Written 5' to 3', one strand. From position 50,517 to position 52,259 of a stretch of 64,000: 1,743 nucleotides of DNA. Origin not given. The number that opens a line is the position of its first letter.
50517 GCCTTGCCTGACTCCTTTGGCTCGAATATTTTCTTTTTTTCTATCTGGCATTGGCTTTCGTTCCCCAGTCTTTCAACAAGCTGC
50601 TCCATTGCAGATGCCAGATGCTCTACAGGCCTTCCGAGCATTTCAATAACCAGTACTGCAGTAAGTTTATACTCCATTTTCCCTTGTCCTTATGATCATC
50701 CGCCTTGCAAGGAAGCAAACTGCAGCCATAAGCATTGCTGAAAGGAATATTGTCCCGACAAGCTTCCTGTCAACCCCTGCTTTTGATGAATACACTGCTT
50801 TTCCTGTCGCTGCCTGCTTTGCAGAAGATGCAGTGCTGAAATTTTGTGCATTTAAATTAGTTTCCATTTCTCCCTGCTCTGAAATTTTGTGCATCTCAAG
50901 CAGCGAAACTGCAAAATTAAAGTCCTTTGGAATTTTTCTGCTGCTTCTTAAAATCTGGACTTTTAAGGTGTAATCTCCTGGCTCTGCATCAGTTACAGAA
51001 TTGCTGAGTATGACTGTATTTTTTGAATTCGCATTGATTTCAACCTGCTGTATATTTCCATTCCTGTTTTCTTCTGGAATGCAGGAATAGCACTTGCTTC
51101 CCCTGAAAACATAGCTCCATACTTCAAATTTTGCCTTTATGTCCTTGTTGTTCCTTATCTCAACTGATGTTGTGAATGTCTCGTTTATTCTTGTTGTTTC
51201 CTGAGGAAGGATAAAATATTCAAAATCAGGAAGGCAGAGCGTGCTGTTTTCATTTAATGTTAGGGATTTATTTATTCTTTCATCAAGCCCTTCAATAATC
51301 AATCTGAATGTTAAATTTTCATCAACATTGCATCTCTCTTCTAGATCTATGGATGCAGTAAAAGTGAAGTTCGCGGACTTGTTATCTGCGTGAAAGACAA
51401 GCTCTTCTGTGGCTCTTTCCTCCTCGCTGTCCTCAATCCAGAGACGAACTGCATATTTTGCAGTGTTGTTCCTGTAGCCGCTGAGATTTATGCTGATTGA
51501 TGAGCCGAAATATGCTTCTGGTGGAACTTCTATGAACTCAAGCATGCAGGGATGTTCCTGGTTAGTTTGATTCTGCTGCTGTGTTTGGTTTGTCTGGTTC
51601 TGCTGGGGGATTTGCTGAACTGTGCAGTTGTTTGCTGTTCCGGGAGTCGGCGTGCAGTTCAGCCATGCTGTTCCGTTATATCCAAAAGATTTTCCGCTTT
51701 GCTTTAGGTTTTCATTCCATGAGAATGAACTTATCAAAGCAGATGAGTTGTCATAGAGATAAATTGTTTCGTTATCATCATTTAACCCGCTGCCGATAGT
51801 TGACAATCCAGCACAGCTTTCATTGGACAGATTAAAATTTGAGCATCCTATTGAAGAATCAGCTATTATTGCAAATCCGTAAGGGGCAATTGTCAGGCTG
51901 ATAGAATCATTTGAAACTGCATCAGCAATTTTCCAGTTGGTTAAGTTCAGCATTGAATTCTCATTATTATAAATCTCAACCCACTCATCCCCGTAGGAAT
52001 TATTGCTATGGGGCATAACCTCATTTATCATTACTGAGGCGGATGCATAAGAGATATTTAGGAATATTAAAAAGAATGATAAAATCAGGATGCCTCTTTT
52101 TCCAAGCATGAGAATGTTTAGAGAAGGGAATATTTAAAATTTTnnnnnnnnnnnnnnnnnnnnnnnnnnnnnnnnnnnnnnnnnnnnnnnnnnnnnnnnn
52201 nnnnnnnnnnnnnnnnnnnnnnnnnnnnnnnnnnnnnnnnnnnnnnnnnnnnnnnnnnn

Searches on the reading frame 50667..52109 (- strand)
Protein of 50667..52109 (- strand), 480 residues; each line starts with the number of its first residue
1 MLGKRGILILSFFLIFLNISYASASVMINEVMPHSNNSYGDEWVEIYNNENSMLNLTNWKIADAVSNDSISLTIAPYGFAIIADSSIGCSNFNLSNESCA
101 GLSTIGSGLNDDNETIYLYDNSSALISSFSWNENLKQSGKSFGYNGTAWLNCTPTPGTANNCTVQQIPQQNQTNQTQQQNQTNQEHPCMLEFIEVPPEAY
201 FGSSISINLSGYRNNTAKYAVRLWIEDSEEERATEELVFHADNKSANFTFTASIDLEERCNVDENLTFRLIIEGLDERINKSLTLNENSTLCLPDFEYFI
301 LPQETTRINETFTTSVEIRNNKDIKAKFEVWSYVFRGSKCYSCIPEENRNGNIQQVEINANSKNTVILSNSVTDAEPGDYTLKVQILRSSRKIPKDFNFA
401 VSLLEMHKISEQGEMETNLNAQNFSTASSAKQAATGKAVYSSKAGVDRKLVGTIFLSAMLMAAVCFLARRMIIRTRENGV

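Call 87: search_protein_families(library=pfam, proteins=[window:50667-52109:-], max_evalue=0.0001)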
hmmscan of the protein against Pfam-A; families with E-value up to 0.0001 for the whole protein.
window:50667-52109:- (480 aa): 1 family
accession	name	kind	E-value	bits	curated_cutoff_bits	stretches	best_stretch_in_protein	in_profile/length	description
PF00932.25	LTD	-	2.7e-16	60.3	34.3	1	21-132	3-108/109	Lamin Tail Domain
